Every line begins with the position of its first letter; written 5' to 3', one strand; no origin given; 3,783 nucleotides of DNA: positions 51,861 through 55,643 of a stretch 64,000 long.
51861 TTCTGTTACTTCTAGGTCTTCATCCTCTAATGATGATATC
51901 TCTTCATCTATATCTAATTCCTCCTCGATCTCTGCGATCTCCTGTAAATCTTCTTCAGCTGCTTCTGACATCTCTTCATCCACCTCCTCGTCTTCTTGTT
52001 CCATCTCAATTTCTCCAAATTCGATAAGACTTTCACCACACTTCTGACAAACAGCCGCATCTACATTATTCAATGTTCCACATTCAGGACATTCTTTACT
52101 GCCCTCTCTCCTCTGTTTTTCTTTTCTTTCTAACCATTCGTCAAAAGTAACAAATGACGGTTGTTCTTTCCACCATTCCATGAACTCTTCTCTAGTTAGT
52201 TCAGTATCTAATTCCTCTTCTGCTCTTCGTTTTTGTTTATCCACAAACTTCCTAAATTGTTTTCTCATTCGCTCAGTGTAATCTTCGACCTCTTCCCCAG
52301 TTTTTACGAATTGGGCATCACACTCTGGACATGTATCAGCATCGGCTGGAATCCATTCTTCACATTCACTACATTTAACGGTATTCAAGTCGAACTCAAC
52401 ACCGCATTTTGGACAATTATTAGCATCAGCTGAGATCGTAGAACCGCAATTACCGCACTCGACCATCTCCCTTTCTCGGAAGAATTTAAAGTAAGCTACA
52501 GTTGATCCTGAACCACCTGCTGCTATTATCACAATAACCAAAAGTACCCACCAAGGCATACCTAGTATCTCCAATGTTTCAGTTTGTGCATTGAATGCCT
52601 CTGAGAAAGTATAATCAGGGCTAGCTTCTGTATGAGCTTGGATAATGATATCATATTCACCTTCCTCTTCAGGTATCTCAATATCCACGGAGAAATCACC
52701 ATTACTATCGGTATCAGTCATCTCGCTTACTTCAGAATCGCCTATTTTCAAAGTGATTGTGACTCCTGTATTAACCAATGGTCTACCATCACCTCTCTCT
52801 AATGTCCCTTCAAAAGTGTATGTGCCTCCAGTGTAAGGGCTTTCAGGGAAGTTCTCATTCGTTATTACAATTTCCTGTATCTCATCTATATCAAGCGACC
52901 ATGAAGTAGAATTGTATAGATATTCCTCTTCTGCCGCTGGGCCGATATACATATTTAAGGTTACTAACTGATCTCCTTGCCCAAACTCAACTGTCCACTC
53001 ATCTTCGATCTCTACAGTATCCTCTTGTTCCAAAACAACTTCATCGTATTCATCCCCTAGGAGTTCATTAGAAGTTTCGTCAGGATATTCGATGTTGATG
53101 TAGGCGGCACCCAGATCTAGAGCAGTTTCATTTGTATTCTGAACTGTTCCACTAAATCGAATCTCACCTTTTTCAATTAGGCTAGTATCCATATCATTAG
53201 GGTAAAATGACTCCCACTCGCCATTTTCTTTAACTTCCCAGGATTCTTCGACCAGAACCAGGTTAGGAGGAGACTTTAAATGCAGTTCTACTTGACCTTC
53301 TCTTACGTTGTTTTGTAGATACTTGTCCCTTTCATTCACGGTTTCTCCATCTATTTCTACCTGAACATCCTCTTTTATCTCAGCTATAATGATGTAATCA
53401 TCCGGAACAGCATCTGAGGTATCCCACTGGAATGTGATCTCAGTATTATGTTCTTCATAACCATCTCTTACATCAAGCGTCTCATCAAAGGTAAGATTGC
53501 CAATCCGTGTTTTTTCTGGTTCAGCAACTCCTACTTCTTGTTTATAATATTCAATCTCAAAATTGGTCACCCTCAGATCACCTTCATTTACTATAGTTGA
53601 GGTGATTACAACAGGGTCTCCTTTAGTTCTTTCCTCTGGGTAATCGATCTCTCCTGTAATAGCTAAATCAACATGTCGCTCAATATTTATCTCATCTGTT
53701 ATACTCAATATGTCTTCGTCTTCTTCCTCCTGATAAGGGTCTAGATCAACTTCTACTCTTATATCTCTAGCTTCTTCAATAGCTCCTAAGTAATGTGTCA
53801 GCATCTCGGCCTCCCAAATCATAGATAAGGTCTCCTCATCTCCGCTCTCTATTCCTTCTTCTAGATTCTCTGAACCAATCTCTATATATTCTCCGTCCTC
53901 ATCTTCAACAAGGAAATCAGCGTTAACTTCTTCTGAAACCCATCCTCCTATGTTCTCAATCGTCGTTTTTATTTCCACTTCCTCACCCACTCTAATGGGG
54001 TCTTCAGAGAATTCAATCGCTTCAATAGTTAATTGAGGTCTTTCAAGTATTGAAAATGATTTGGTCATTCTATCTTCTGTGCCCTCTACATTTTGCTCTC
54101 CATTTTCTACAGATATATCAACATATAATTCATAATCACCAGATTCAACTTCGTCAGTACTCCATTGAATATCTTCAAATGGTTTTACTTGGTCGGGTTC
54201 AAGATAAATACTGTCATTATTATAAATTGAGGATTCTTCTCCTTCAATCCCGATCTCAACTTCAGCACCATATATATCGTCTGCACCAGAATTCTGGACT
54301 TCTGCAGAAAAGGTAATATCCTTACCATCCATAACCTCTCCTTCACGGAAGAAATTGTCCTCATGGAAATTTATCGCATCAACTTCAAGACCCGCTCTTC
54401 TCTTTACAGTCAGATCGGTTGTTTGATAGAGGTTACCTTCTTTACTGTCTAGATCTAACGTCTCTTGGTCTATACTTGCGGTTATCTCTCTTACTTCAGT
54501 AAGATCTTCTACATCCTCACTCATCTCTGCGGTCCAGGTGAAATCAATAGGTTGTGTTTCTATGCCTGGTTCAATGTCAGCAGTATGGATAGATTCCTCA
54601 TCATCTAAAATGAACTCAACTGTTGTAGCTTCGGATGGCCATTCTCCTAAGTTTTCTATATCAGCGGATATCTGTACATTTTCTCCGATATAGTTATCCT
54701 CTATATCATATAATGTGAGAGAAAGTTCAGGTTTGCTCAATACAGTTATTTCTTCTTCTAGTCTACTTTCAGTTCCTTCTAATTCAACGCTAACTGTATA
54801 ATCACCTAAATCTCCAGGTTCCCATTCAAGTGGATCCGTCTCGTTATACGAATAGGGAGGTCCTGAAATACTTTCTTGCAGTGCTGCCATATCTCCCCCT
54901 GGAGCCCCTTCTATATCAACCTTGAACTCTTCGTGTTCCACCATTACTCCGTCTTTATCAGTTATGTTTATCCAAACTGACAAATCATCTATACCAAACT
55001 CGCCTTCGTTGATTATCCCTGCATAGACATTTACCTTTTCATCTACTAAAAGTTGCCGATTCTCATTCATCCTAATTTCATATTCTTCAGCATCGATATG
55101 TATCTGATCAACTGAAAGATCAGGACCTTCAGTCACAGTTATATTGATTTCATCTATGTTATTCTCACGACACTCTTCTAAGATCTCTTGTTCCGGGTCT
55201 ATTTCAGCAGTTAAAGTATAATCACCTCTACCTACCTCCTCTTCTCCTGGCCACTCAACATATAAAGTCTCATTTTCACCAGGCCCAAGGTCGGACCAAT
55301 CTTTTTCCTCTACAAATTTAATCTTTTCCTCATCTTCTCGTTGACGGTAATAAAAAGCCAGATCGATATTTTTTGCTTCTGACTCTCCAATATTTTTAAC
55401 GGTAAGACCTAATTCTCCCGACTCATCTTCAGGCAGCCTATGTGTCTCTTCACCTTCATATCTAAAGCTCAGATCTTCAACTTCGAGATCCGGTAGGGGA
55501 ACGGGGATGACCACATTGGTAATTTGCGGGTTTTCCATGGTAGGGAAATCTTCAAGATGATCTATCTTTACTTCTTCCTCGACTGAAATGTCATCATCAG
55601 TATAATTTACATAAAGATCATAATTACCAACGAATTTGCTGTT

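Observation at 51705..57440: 1911-aa acidic CARDB-repeat surface protein with cytoplasmic triple zinc-ribbon tail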

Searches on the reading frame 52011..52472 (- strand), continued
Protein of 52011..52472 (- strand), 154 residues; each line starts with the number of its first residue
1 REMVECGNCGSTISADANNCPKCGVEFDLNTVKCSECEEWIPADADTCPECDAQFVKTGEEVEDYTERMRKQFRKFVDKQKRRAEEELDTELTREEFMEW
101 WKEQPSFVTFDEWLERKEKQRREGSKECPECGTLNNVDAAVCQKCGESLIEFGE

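Call 72: find_encoding_contigs(protein=P0064, flank=9000, max_places=1)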
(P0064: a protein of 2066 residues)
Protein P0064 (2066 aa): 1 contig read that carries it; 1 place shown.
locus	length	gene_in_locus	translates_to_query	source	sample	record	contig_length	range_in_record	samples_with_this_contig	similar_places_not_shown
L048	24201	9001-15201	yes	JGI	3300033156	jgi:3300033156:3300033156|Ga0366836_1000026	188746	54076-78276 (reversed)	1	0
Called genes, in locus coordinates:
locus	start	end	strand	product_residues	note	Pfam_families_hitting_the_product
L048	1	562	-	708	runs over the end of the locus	PF00308:Bac_DnaA, PF00004:AAA (faint), PF13401:AAA_22 (faint), PF05763:DUF835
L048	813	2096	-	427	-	PF01964:ThiC_Rad_SAM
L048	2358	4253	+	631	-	PF02518:HATPase_c, PF00204:DNA_gyraseB, PF01751:Toprim, PF00986:DNA_gyraseB_C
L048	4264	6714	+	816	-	PF00521:DNA_topoisoIV, PF03989:DNA_gyraseA_C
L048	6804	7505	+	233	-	PF06745:ATPase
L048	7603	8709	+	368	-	-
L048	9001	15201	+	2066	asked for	PF07705:CARDB, PF12773:DZR (weak), PF13240:Zn_Ribbon_1 (faint), PF13248:Zn_ribbon_3 (faint)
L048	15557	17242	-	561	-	PF00437:T2SSE, PF23989:PilB3_C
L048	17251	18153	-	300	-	PF00482:T2SSF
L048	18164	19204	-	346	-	PF00482:T2SSF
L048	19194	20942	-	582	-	PF00437:T2SSE, PF23989:PilB3_C (weak)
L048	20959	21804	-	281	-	-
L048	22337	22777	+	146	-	-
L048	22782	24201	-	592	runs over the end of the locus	PF06745:ATPase, PF24336:DUF7504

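Call 73: find_encoding_contigs(protein=P0089, flank=9000, max_places=1)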
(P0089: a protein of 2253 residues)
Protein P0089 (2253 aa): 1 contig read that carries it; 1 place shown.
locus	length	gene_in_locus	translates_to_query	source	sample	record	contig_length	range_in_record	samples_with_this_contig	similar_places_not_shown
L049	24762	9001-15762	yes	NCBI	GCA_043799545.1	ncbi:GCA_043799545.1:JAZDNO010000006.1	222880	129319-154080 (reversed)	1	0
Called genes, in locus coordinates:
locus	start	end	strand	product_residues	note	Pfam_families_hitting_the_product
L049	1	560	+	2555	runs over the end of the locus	PF07790:Pilin_N (weak), PF07705:CARDB, PF00092:VWA, PF13205:Big_5 (weak), PF20773:InhA-like_MAM, PF21471:Reelin_subrepeat-B (faint), PF13205:Big_5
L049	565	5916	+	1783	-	PF07790:Pilin_N, PF07705:CARDB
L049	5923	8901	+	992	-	PF00246:Peptidase_M14, PF03415:Peptidase_C11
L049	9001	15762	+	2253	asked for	PF07705:CARDB, PF13248:Zn_ribbon_3 (faint), PF13240:Zn_Ribbon_1 (faint), PF18912:DZR_2 (faint), PF12773:DZR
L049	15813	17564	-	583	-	PF00437:T2SSE, PF27713:UCP018868 (faint), PF23989:PilB3_C (weak)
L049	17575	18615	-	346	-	PF00482:T2SSF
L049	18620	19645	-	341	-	PF00482:T2SSF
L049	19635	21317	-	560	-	PF23990:PilB3_N (weak), PF00437:T2SSE, PF23989:PilB3_C (weak)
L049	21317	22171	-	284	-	PF23960:DUF7289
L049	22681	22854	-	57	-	-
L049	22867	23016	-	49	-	-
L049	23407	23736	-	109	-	-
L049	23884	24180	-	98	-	-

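Call 74: find_encoding_contigs(protein=P0134, flank=9000, max_places=1)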
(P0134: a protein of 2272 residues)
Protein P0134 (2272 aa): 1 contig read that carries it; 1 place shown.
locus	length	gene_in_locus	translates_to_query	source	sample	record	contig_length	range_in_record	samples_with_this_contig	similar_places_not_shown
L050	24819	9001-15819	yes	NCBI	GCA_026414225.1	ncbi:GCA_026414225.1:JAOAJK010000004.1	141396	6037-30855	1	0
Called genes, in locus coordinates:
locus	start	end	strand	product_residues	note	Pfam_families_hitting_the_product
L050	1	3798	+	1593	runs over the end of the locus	PF00082:Peptidase_S8, PF16656:Pur_ac_phosph_N, PF16656:Pur_ac_phosph_N, PF16656:Pur_ac_phosph_N, PF16656:Pur_ac_phosph_N, PF16656:Pur_ac_phosph_N, PF00041:fn3, PF16656:Pur_ac_phosph_N, +12 more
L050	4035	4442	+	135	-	-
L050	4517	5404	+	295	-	-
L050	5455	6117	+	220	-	PF02511:Thy1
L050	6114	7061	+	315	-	PF01916:DS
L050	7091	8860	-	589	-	PF04068:Fer4_RLI, PF12837:Fer4_6 (faint), PF00037:Fer4 (weak), PF02463:SMC_N (weak), PF00005:ABC_tran, PF13304:AAA_21 (faint), PF00005:ABC_tran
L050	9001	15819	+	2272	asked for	PF07705:CARDB, PF13620:CarboxypepD_reg (weak), PF12773:DZR (weak), PF13240:Zn_Ribbon_1 (faint), PF13248:Zn_ribbon_3 (faint)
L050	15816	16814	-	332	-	PF04055:Radical_SAM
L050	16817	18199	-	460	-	PF01139:RtcB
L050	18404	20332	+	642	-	PF13570:Beta-prop_ACSF4 (faint), PF14783:BBS2_Mid (faint), PF23743:Beta-prop_BBS7, PF25292:Beta-prop_CGLA (faint), PF15907:Itfg2 (faint), PF01839:FG-GAP (faint), PF13517:FG-GAP_3 (weak)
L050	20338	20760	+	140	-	PF19479:DUF6015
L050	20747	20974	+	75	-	-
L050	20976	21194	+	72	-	-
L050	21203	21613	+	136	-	PF01402:RHH_1, PF08753:NikR_C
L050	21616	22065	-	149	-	PF00334:NDK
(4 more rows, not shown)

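Call 82: find_encoding_contigs(protein=P0105, flank=9000, max_places=1)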
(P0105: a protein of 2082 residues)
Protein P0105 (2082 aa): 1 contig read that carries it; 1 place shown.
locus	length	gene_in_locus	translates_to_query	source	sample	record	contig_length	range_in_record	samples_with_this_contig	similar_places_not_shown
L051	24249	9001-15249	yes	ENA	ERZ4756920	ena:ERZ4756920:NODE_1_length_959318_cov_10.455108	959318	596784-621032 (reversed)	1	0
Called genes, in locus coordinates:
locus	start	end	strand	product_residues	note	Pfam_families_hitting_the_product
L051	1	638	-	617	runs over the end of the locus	PF00308:Bac_DnaA, PF13191:AAA_16 (faint), PF00004:AAA (faint), PF01637:ATPase_2 (faint), PF13173:AAA_14 (faint), PF13401:AAA_22 (faint), PF05763:DUF835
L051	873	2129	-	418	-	PF01964:ThiC_Rad_SAM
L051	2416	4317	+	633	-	PF02518:HATPase_c, PF00204:DNA_gyraseB, PF01751:Toprim, PF00986:DNA_gyraseB_C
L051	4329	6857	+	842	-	PF00521:DNA_topoisoIV, PF03989:DNA_gyraseA_C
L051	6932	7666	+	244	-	PF06745:ATPase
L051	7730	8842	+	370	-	-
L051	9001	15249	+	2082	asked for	PF07705:CARDB, PF01186:Lysyl_oxidase (faint), PF07705:CARDB, PF12773:DZR (faint), PF13240:Zn_Ribbon_1 (faint), PF24463:DUF7577 (weak)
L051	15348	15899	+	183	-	PF12773:DZR (weak), PF13240:Zn_Ribbon_1 (faint), PF12773:DZR (weak)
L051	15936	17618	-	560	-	PF23990:PilB3_N (weak), PF00437:T2SSE, PF27713:UCP018868 (faint), PF23989:PilB3_C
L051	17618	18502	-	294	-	PF00482:T2SSF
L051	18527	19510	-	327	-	PF00482:T2SSF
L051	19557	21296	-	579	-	PF00437:T2SSE, PF23989:PilB3_C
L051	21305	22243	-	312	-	-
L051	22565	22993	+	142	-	-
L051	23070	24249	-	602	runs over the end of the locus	PF06745:ATPase, PF23365:DUF7090 (weak), PF24336:DUF7504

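Call 83: find_encoding_contigs(protein=P0146, flank=9000, max_places=1)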
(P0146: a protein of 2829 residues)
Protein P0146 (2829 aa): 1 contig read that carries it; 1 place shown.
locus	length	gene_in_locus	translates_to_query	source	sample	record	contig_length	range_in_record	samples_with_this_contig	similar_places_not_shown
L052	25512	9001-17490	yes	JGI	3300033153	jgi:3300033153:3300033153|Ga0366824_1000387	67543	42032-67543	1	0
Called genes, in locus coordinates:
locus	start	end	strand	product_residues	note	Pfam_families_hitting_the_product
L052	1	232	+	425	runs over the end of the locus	PF08543:Phos_pyr_kin, PF00294:PfkB (weak), PF10120:ThiN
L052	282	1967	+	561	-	PF00749:tRNA-synt_1c, PF03950:tRNA-synt_1c_C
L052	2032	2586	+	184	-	-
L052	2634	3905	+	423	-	PF07690:MFS_1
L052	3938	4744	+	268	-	PF00582:Usp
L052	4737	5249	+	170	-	PF08617:CGI-121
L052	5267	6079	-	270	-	PF00398:RrnaAD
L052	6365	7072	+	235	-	PF06745:ATPase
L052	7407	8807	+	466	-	-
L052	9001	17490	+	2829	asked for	PF07705:CARDB, PF13248:Zn_ribbon_3 (faint), PF12773:DZR (faint), PF13240:Zn_Ribbon_1 (faint)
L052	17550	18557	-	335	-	PF00850:Hist_deacetyl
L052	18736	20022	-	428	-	PF01142:TruD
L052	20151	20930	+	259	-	PF13481:AAA_25 (weak), PF05625:PAXNEB (faint), PF23442:DUF7125 (faint), PF06745:ATPase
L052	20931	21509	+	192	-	PF06745:ATPase, PF23365:DUF7090 (faint)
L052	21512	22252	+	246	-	PF06745:ATPase, PF23442:DUF7125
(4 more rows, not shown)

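Call 84: find_encoding_contigs(protein=P0117, flank=9000, max_places=1)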
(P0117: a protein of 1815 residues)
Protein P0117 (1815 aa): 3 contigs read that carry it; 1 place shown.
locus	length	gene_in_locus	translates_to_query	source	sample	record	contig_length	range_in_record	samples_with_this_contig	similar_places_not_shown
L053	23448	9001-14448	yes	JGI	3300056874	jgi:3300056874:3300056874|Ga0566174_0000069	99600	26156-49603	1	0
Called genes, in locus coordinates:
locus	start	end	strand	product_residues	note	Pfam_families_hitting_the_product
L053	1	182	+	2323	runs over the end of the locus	PF07790:Pilin_N, PF00092:VWA (faint), PF07705:CARDB (weak), PF27237:AF_1625_C, PF13205:Big_5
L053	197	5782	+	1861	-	PF07790:Pilin_N (weak), PF07705:CARDB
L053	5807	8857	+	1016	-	PF00246:Peptidase_M14, PF03415:Peptidase_C11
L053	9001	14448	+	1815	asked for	PF07705:CARDB, PF10571:UPF0547 (faint), PF12773:DZR (weak), PF13248:Zn_ribbon_3 (faint)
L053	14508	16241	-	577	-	PF00437:T2SSE, PF27713:UCP018868 (weak)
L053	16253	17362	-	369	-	PF00482:T2SSF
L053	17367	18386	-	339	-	PF00482:T2SSF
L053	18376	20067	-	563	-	PF23990:PilB3_N, PF00437:T2SSE, PF23989:PilB3_C (weak)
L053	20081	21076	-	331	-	-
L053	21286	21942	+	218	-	PF25062:ARM_TT21_N (faint), PF07719:TPR_2 (faint), PF13428:TPR_14 (faint), PF14853:Fis1_TPR_C (faint), PF12895:ANAPC3 (faint), PF14559:TPR_19 (weak)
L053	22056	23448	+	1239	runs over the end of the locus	PF08126:Propeptide_C25, PF01364:Peptidase_C25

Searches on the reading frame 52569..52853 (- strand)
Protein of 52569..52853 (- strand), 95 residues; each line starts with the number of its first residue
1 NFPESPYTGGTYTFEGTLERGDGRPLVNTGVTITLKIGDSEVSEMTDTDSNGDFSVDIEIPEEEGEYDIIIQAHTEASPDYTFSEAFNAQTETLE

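Call 29: search_protein_families(library=pfam, proteins=[window:52569-52853:-], max_evalue=1)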
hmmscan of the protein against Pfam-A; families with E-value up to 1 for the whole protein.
window:52569-52853:- (95 aa): 8 families
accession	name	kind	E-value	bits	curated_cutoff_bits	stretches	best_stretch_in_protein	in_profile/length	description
PF13620.12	CarboxypepD_reg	-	9.4e-05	23.1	32.3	1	14-74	2-57/82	Carboxypeptidase regulatory-like domain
PF17789.7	MG4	-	0.00023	21.7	24.7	1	12-82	16-85/95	Macroglobulin domain MG4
PF20598.4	DUF6795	-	0.0012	19.6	27.4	1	22-58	8-45/103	Domain of unknown function (DUF6795)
PF17210.9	SdrD_B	-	0.018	15.6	29.7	1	29-76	25-69/112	SdrD B-like domain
PF19077.6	Big_13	-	0.034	15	27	1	29-77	39-87/102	Bacterial Ig-like domain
PF01835.25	MG2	-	0.046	14.5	32.8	1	10-79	15-88/96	MG2 domain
PF20646.2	Hpf1_C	-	0.12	12.6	25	1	42-56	16-30/35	Hpf1 C-terminal YTTT repeat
PF17936.7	Big_6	-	0.13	13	27.6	1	29-71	23-65/83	Bacterial Ig domain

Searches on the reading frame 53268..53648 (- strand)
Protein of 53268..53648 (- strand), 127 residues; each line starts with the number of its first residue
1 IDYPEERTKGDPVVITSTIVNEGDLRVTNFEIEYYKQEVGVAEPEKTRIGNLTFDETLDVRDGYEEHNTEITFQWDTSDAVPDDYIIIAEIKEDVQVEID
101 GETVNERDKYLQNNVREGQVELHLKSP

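Call 29: search_protein_families(library=pfam, proteins=[window:53268-53648:-], max_evalue=1)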
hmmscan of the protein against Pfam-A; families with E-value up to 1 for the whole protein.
window:53268-53648:- (127 aa): 1 family
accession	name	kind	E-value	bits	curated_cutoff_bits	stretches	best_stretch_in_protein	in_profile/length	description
PF07705.17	CARDB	-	0.081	13.6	22.7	1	4-81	12-89/101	CARDB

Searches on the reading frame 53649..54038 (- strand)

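Call 29: search_protein_families(library=pfam, proteins=[window:53649-54038:-], max_evalue=1)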
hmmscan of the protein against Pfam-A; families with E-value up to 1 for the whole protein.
window:53649-54038:- (130 aa): 1 family
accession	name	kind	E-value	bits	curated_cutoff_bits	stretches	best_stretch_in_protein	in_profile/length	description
PF07705.17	CARDB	-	1e-06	29.3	22.7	1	1-108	2-94/101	CARDB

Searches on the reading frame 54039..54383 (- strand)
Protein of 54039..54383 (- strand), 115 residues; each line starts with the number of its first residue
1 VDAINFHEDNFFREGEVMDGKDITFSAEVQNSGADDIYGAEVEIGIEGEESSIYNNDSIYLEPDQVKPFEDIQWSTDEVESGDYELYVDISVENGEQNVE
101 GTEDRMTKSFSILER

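Call 29: search_protein_families(library=pfam, proteins=[window:54039-54383:-], max_evalue=1)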
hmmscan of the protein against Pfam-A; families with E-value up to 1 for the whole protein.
window:54039-54383:- (115 aa): 3 families
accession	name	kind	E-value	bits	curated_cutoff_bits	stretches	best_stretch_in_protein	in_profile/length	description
PF07705.17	CARDB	-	7.4e-05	23.3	22.7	1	13-93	11-86/101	CARDB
PF10029.15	DUF2271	-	0.021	15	27.3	1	70-102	82-114/136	Predicted periplasmic protein (DUF2271)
PF16116.10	DUF4832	-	0.035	14.3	29.2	1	18-96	119-203/216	Domain of unknown function (DUF4832)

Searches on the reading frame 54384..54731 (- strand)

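Call 29: search_protein_families(library=pfam, proteins=[window:54384-54731:-], max_evalue=1)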
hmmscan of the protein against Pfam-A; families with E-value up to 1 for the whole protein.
window:54384-54731:- (116 aa): 1 family
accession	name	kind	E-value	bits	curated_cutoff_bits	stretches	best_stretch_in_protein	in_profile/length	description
PF07705.17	CARDB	-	1.7e-07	31.8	22.7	1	9-100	11-96/101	CARDB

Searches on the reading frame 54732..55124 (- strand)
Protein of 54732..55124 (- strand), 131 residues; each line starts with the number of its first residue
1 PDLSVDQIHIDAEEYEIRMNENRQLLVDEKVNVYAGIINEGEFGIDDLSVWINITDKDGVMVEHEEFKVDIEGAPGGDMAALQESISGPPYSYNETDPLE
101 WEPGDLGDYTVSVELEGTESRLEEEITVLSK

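Call 29: search_protein_families(library=pfam, proteins=[window:54732-55124:-], max_evalue=1)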
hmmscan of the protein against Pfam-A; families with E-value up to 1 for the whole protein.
window:54732-55124:- (131 aa): 3 families
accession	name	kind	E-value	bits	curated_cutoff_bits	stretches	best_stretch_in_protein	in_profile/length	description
PF17606.7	DUF5502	-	0.082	14.1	27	1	16-59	39-81/87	Family of unknown function (DUF5502)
PF04881.20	Adeno_GP19K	-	0.21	12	27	1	99-115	40-56/133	Adenovirus GP19K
PF09624.15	DUF2393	-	0.25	11.8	26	1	15-61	47-93/146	Protein of unknown function (DUF2393)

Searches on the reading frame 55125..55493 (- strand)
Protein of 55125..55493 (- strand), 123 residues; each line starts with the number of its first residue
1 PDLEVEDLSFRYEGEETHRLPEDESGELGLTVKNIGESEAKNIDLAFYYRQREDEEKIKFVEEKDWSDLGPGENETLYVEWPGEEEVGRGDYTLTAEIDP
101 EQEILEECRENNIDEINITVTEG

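Call 29: search_protein_families(library=pfam, proteins=[window:55125-55493:-], max_evalue=1)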
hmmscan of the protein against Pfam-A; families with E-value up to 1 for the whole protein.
window:55125-55493:- (123 aa): 4 families
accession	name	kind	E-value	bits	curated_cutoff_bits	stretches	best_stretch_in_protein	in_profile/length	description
PF07705.17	CARDB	-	1.2e-11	45.1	22.7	1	1-113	2-98/101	CARDB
PF12690.13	BsuPI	-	0.0074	16.7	22.9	1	67-99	66-97/101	Intracellular proteinase inhibitor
PF16116.10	DUF4832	-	0.017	15.4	29.2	1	22-113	120-212/216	Domain of unknown function (DUF4832)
PF01186.22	Lysyl_oxidase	-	0.23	11.5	20.4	1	85-121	159-195/204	Lysyl oxidase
